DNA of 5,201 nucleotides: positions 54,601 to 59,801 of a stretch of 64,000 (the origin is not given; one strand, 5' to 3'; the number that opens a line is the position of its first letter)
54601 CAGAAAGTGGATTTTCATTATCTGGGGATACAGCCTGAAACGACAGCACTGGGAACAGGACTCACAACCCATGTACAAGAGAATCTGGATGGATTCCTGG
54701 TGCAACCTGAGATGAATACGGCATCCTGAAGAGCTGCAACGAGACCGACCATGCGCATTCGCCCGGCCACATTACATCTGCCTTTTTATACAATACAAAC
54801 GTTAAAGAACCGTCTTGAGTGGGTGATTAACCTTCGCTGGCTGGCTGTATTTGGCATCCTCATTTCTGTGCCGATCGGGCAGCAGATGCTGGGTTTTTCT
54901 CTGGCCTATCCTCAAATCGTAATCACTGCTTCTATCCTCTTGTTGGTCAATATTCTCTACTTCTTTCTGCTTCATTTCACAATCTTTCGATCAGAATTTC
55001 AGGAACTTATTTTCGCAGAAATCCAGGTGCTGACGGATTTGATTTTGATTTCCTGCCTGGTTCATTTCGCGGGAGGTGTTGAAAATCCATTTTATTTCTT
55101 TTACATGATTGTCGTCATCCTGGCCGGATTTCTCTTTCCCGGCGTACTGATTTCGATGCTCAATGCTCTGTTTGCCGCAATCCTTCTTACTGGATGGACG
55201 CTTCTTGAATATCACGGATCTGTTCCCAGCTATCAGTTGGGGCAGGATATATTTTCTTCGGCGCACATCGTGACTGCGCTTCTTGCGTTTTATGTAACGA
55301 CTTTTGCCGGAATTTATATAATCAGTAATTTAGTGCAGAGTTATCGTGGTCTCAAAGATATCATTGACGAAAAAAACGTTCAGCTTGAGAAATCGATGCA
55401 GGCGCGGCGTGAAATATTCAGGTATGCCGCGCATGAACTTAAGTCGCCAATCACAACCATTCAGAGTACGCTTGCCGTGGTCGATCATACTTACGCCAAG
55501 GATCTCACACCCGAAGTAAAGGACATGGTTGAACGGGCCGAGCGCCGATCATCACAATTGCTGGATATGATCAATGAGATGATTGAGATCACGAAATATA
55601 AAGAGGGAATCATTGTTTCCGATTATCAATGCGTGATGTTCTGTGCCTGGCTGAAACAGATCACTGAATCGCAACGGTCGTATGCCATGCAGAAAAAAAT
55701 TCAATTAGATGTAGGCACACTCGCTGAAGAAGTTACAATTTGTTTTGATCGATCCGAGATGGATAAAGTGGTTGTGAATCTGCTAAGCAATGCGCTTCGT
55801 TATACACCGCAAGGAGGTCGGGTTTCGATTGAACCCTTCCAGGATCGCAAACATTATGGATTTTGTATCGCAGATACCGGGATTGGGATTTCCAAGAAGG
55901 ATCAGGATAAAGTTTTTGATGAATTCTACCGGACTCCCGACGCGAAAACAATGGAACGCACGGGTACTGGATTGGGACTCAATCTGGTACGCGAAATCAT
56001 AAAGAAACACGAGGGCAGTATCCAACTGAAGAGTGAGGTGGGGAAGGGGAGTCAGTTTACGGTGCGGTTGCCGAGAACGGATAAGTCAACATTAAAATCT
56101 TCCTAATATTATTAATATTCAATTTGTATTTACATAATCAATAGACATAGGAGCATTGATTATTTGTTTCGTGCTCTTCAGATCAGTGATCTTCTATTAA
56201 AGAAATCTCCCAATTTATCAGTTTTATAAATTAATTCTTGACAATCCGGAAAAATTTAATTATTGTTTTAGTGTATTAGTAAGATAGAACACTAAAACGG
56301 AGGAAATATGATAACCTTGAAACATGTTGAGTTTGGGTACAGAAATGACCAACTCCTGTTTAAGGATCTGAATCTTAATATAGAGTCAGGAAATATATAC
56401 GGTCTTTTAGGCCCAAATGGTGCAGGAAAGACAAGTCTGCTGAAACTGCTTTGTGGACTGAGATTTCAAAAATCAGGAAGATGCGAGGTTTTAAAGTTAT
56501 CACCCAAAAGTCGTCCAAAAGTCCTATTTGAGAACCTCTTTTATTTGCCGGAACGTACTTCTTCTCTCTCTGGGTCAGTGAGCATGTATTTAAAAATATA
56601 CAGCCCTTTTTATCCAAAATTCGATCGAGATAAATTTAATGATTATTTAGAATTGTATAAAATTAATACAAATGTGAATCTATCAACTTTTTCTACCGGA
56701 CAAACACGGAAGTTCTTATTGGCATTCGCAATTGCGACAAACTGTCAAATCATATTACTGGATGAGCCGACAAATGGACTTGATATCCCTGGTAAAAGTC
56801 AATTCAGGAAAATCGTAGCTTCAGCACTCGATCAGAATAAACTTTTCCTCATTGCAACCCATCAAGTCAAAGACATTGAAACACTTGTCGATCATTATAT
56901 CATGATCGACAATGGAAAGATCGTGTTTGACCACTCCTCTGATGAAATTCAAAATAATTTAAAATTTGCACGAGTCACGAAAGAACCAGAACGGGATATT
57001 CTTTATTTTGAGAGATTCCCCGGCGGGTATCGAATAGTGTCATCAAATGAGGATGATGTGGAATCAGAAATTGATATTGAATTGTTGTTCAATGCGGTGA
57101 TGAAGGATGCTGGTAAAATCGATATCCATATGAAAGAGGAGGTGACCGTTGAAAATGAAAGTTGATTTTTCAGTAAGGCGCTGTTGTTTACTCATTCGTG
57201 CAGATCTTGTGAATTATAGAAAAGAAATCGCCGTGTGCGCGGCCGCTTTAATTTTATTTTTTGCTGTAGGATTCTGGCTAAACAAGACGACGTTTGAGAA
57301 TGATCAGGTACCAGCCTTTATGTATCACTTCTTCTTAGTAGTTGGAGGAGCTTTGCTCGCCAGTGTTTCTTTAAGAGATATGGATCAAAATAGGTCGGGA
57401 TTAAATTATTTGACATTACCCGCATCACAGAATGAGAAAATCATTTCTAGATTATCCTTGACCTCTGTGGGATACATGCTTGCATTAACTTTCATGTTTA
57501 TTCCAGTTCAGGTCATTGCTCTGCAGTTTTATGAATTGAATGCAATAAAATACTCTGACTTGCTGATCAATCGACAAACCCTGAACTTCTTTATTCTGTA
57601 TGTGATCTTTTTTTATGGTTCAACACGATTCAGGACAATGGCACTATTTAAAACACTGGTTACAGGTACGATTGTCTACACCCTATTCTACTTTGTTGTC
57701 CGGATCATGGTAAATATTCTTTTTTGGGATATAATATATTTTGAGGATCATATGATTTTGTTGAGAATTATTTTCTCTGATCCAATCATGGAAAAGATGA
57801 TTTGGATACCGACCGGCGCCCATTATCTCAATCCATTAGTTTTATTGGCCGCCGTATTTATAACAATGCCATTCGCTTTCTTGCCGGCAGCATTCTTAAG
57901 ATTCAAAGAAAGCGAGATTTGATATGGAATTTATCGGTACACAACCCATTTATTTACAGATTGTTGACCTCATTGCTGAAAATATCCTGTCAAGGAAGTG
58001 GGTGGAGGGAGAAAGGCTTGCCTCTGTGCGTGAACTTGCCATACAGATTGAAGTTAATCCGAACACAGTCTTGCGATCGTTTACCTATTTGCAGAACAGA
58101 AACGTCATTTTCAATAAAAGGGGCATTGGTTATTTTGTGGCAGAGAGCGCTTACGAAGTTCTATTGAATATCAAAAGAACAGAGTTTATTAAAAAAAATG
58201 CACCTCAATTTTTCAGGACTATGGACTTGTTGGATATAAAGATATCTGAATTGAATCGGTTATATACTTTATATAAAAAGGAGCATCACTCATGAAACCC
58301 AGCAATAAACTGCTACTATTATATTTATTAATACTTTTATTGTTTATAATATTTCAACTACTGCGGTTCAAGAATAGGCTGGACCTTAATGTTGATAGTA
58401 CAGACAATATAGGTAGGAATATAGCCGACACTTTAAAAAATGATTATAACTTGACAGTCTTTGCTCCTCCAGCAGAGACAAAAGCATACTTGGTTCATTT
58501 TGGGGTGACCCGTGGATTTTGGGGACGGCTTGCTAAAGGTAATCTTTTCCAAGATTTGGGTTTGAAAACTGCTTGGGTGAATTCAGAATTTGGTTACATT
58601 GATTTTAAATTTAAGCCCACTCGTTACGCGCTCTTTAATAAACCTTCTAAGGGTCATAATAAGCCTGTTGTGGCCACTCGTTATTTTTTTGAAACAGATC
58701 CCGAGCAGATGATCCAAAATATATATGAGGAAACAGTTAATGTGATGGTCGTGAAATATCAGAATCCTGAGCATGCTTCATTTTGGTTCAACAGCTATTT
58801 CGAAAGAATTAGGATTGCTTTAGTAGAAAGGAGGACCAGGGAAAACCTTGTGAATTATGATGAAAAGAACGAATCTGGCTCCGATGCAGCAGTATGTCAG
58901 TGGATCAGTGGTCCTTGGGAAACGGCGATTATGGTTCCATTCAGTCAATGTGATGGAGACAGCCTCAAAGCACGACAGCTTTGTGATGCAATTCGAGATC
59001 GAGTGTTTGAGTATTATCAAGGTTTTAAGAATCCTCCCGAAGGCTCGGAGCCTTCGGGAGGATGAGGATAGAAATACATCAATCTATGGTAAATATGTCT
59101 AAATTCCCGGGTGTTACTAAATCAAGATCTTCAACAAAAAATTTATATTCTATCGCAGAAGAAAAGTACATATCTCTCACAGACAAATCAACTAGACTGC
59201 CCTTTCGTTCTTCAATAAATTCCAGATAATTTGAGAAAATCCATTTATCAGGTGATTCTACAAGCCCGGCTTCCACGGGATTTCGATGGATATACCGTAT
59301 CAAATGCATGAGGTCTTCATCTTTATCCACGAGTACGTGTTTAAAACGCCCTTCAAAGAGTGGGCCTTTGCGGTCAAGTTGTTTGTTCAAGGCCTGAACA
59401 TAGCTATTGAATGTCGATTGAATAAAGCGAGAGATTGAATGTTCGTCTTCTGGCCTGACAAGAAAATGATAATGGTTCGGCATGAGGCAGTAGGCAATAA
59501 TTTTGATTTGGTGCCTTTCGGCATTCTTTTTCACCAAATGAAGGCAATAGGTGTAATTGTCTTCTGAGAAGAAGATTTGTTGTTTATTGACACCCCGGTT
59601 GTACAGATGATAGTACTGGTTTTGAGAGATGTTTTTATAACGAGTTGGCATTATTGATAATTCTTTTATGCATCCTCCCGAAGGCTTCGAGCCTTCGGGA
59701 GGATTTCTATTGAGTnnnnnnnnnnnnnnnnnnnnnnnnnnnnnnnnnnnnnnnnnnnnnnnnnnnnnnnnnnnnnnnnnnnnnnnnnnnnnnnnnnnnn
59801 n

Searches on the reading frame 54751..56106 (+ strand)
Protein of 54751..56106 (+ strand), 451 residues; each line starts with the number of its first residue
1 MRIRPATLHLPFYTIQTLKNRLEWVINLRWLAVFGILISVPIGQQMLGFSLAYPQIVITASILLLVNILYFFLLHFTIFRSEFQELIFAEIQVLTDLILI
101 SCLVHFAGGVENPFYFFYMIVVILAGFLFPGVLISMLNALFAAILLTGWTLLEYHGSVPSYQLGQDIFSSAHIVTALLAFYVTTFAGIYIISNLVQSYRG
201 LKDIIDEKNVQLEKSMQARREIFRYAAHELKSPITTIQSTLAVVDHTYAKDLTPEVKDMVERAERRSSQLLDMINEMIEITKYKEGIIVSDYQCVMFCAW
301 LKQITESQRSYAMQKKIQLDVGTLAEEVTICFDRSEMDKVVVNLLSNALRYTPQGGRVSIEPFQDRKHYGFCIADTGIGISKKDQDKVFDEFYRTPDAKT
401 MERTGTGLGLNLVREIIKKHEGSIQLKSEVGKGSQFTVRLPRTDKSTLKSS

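Call 50: search_protein_families(library=pfam, proteins=[window:54751-56106:+], max_evalue=0.001)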
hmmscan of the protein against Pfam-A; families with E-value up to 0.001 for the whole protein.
window:54751-56106:+ (451 aa): 3 families
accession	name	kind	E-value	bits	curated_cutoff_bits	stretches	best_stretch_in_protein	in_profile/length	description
PF02518.31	HATPase_c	-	2.6e-26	92.7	26.4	1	333-443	2-110/111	Histidine kinase-, DNA gyrase B-, and HSP90-like ATPase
PF00512.31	HisKA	-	4.1e-11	43.2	26.9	1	218-285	1-65/66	His Kinase A (phospho-acceptor) domain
PF25323.1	6TM_PilS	-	2.5e-10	40.8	27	1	17-189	6-177/189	PilS-like transmembrane domain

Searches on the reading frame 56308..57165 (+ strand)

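Call 50: search_protein_families(library=pfam, proteins=[window:56308-57165:+], max_evalue=0.001)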
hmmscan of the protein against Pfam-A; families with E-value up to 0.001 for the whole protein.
window:56308-57165:+ (285 aa): 3 families
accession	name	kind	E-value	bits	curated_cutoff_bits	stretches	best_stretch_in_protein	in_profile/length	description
PF00005.33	ABC_tran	-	1.4e-20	74.7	25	1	18-156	1-137/137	ABC transporter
PF13304.12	AAA_21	-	1.8e-12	48.4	27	2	113-186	223-299/304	AAA domain, putative AbiEii toxin, Type IV TA system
PF13476.12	AAA_23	-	5.7e-05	24.3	27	1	18-148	10-120/201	AAA domain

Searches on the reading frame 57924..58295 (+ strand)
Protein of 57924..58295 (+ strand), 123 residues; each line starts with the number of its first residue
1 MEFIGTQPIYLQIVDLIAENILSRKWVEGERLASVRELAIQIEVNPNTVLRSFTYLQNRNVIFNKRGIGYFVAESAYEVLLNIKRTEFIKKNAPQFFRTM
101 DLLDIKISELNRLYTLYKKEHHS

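Call 50: search_protein_families(library=pfam, proteins=[window:57924-58295:+], max_evalue=0.001)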
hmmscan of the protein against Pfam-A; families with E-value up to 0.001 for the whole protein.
window:57924-58295:+ (123 aa): 1 family
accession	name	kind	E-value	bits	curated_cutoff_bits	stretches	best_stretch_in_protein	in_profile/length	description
PF00392.27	GntR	-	5.5e-09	36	27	1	10-72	2-64/64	Bacterial regulatory proteins, gntR family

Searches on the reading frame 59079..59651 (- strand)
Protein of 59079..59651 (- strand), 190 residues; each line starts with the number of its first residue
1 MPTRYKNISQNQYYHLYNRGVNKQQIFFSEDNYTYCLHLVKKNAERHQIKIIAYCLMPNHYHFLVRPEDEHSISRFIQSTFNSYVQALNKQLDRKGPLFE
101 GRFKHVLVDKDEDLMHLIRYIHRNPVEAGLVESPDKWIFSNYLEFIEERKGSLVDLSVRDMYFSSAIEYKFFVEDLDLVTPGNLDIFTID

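Call 50: search_protein_families(library=pfam, proteins=[window:59079-59651:-], max_evalue=0.001)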
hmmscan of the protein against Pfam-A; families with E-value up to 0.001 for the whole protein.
window:59079-59651:- (190 aa): 1 family
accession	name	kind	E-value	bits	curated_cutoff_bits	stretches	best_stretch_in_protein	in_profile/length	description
PF01797.21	Y1_Tnp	-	1.5e-12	48.1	23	1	10-124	3-121/121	Transposase IS200 like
